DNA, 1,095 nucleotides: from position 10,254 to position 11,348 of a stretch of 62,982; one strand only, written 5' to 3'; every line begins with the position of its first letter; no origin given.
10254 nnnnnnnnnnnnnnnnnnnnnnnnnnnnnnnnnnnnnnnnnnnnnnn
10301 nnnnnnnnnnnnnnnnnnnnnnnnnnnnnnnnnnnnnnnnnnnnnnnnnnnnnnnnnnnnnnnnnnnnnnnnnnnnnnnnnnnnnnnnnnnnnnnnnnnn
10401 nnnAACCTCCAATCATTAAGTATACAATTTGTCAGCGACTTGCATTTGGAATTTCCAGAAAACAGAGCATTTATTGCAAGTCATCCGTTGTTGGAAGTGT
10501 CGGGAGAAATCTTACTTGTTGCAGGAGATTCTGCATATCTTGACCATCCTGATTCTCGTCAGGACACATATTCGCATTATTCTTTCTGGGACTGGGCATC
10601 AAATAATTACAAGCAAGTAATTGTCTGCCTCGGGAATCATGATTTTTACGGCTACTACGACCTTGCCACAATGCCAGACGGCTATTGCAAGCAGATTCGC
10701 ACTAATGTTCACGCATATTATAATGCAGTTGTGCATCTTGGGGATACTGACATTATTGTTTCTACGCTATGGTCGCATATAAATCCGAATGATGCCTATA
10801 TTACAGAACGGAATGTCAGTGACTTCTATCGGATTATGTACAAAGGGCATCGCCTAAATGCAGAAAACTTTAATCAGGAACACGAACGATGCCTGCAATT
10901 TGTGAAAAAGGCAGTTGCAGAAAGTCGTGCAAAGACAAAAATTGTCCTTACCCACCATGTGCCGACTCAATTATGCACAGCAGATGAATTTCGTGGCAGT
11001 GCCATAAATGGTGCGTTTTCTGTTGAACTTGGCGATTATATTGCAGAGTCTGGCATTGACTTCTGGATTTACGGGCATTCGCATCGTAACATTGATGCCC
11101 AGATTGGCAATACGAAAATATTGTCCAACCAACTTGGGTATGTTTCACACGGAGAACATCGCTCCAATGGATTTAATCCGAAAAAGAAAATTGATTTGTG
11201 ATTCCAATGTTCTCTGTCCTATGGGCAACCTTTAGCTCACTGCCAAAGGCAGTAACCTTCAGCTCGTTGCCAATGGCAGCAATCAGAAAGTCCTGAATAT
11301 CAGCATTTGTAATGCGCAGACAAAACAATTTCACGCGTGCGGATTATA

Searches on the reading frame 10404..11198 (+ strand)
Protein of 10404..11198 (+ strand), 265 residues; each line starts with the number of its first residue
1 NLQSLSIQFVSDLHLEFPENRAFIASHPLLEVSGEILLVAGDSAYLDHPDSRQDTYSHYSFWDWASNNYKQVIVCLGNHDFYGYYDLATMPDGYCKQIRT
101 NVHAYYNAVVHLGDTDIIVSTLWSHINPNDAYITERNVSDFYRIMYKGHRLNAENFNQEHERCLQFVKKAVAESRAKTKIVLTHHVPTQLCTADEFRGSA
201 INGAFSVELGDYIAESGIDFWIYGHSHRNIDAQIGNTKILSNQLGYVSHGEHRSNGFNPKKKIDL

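Call 54: search_dna_similar(query=window:10404-11198:+, collection=plasmids, mode=protein, max_rows=25)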
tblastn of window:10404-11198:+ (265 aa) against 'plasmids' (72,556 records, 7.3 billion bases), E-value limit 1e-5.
Records with a match: 91; places in all: 106; records where one place covers at least 80% of the query: 65.
Best place of each record, by identity: <60% 91.
By first word of the organism name: Rhizobium 24; Pseudomonas 9; Bosea 6; Variovorax 6; Ralstonia 5; Acidiphilium 3; Paracoccus 3; Ketogulonicigenium 3; Cereibacter 3; Phocaeicola 2; and 22 more.
By predicted mobility (MOB-suite, as given by PLSDB): non-mobilizable 64; mobilizable 15; conjugative 12.
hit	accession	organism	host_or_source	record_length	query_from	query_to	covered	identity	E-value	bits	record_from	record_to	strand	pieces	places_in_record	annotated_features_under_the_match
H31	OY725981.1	Phocaeicola massiliensis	-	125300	1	253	95%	57.7%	1e-91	302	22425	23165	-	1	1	record has no annotation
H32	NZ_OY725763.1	Parabacteroides distasonis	-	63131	5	265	98%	46.4%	1e-68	236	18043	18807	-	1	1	metallophosphoesterase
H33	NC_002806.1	Microscilla sp. PRE1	-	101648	4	263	98%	36.4%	9e-38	147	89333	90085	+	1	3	metallophosphoesterase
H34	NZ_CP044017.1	Rhizosphaericola mali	whole organism,rhizosphere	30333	5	251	93%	37.5%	9e-45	167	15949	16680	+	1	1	metallophosphoesterase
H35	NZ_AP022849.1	Bosea sp. ANAM02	Callyspongia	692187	2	265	100%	29.2%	3e-20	97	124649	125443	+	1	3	metallophosphoesterase | hypothetical protein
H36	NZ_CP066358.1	Sinorhizobium meliloti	Medicago lupulina L.,nodules of ...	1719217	4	259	97%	27.7%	2e-24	109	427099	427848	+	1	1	none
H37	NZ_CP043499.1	Rhizobium grahamii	Prosopis cineraria,pure bacterial ...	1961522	1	265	100%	26.4%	4e-16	85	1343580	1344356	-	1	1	none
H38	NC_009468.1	Acidiphilium cryptum JF-5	-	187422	2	265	100%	26.5%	3e-11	70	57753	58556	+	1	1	metallophosphoesterase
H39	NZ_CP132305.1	Shinella sumterensis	Homo sapiens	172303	11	263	95%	27.0%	3e-13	77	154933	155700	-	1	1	metallophosphoesterase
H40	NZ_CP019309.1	Phaeobacter inhibens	Single cell,seawater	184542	11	265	96%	26.8%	2e-8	62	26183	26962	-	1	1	metallophosphoesterase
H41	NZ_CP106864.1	Lysinibacillus capsici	water,water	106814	5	250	93%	27.1%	3e-7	59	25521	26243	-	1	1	metallophosphoesterase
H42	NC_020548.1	Azoarcus sp. KH32C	-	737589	5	259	96%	26.0%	3e-17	88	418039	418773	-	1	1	metallophosphoesterase family protein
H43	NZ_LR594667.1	Variovorax sp. SRS16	linuron-contaminated soil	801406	4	265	99%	25.3%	3e-15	82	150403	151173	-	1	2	metallophosphoesterase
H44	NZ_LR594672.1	Variovorax sp. PBL-E5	linuron-contaminated soil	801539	4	265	99%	25.3%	3e-15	82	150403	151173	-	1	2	metallophosphoesterase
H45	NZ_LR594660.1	Variovorax sp. PBL-H6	linuron-contaminated soil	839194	4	265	99%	25.3%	3e-15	82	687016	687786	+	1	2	metallophosphoesterase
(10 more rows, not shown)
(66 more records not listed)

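Call 55: get_annotated_region(hit=H32, flank=5000)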
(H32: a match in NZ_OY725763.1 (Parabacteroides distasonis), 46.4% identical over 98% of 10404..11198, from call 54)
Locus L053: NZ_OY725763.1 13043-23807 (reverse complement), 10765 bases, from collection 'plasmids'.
description: Parabacteroides distasonis strain Parabacteroides distasonis TSDC17.2-1.1 plasmid 18, complete sequence
organism: Parabacteroides distasonis (NCBI taxid 823)
taxonomy: Bacteria; Bacteroidota; Bacteroidia; Bacteroidales; Tannerellaceae; Parabacteroides; Parabacteroides distasonis
host: -; source: -; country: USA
typing (MOB-suite, as given by PLSDB): non-mobilizable
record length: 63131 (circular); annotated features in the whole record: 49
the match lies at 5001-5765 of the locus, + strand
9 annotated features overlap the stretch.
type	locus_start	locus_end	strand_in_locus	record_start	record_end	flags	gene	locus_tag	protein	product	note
CDS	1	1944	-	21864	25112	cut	-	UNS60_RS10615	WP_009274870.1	SNF2-related protein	-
CDS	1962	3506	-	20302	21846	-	-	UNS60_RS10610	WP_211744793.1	RNA-binding domain-containing protein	-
CDS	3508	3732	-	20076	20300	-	-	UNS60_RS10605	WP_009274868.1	helix-turn-helix transcriptional regulator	-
CDS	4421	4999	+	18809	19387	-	-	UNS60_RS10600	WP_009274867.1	metallophosphoesterase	-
CDS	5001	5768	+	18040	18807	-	-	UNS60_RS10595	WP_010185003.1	metallophosphoesterase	-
CDS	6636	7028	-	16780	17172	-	-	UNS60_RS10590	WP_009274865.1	transcriptional repressor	GO:0006355 - regulation of DNA-templated transcription [Evidence IEA]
CDS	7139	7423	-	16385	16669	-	-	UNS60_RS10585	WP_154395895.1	hypothetical protein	-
CDS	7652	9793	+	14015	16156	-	-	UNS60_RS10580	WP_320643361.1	TonB-dependent receptor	-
CDS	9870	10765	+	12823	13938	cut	-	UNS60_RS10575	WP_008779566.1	DUF4625 domain-containing protein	-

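Call 56: get_annotated_region(hit=H34, flank=5000)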
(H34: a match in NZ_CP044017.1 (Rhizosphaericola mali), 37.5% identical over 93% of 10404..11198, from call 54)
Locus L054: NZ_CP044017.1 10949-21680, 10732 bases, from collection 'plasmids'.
description: Rhizosphaericola mali strain B3-10 plasmid pB3-10, complete sequence
organism: Rhizosphaericola mali (NCBI taxid 2545455)
taxonomy: Bacteria; Bacteroidota; Chitinophagia; Chitinophagales; Chitinophagaceae; Rhizosphaericola; Rhizosphaericola mali
host: -; source: whole organism,rhizosphere; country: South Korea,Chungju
typing (MOB-suite, as given by PLSDB): mobilizable; relaxase MOBP
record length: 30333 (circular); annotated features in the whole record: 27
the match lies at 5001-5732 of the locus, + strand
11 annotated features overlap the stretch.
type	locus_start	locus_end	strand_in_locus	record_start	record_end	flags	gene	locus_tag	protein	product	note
CDS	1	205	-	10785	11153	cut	-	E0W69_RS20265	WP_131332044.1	hypothetical protein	-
CDS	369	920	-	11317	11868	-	-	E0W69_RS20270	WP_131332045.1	DUF2695 domain-containing protein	-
CDS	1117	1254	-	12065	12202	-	-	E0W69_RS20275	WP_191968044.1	hypothetical protein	-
CDS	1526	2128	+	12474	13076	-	-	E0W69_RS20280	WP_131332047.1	ParA family protein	-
CDS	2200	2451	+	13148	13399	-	-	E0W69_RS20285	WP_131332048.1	hypothetical protein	-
CDS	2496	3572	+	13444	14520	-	-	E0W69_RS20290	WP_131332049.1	replication initiation protein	GO:0006270 - DNA replication initiation [Evidence IEA]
CDS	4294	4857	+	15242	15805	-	-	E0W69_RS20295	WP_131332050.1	hypothetical protein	-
CDS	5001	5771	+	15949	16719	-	-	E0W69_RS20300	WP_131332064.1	metallophosphoesterase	-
CDS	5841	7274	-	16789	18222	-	-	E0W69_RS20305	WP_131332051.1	replication initiation protein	GO:0006270 - DNA replication initiation [Evidence IEA]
CDS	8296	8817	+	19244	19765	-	-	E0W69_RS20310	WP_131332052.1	hypothetical protein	-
CDS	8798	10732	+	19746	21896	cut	-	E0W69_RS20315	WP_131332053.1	relaxase/mobilization nuclease domain-containing protein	-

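Call 57: get_annotated_region(hit=H33, flank=5000)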
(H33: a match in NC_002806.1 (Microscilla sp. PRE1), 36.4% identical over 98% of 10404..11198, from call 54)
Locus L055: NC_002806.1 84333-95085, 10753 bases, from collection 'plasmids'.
description: Microscilla sp. PRE1 plasmid pSD15, complete sequence
organism: Microscilla sp. PRE1 (NCBI taxid 155537)
taxonomy: Bacteria; Bacteroidota; Cytophagia; Cytophagales; Microscillaceae; Microscilla; Microscilla sp. PRE1
host: -; source: -; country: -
typing (MOB-suite, as given by PLSDB): mobilizable; replicon rep_cluster_217; relaxase MOBP
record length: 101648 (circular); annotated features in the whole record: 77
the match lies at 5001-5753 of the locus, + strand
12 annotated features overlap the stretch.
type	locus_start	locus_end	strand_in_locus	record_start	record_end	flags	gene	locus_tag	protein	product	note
CDS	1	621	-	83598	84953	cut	-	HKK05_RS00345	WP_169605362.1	hypothetical protein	-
CDS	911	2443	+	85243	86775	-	-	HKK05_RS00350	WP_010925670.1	IS1182-like element ISMsp1 family transposase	-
CDS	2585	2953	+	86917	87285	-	-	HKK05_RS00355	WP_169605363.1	hypothetical protein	-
CDS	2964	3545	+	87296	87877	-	-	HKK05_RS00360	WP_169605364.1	HNH endonuclease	-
CDS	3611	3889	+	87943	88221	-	-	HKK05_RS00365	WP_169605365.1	type II toxin-antitoxin system RelE/ParE family toxin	-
CDS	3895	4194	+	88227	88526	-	-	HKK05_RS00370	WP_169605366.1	HigA family addiction module antitoxin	-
CDS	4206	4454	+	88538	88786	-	-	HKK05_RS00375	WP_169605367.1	hypothetical protein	-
CDS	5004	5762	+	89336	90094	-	-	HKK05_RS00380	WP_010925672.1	metallophosphoesterase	-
CDS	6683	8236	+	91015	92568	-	istA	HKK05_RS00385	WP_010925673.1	IS21 family transposase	-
CDS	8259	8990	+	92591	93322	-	istB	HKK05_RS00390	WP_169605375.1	IS21-like element helper ATPase IstB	-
CDS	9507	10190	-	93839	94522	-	-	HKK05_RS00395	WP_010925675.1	restriction endonuclease subunit S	GO:0006304 - DNA modification [Evidence IEA]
CDS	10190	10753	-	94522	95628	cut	-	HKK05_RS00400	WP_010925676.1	ImmA/IrrE family metallo-endopeptidase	-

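Call 77: search_solved_structures(query=A4, max_evalue=0.01)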
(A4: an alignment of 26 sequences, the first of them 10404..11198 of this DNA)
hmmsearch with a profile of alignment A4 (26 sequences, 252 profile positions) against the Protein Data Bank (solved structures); distinct sequences matched with E-value up to 0.01: 2.
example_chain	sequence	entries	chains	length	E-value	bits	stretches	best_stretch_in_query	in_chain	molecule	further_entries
6unc_A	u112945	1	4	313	1.5e-05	27.9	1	6-73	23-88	Metallophos domain-containing protein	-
2xmo_A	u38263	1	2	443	1.5e-05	27.9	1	27-233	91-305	LMO2642 PROTEIN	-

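Call 78: search_protein_families(library=ncbifam, alignment_id=A4, max_evalue=0.001)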
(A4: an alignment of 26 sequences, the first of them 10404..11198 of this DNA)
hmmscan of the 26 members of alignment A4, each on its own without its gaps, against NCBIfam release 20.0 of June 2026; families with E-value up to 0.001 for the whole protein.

A. member 1, window:10404-11198:+ (265 aa): 1 family
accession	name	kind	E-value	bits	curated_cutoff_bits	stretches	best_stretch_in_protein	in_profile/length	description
TIGR03729.1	acc_ester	subfamily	5.3e-07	29.3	148.25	1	7-246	2-239/239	putative phosphoesterase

B. families by the number of members that match (of 26 scanned): 6 families
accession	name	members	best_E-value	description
TIGR03729.1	acc_ester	22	1.9e-12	putative phosphoesterase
NF008359.0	PRK11148.1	8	5.2e-07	3',5'-cyclic-AMP phosphodiesterase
TIGR00040.1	yfcE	8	7.4e-06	YfcE family phosphodiesterase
NF006988.0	PRK09453.1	2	0.00054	phosphodiesterase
NF053862.1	DS9_1_antiphage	1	4e-06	anti-phage phosphoesterase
NF033458.1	lipid_A_LpxG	1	0.00019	UDP-2,3-diacylglucosamine diphosphatase LpxG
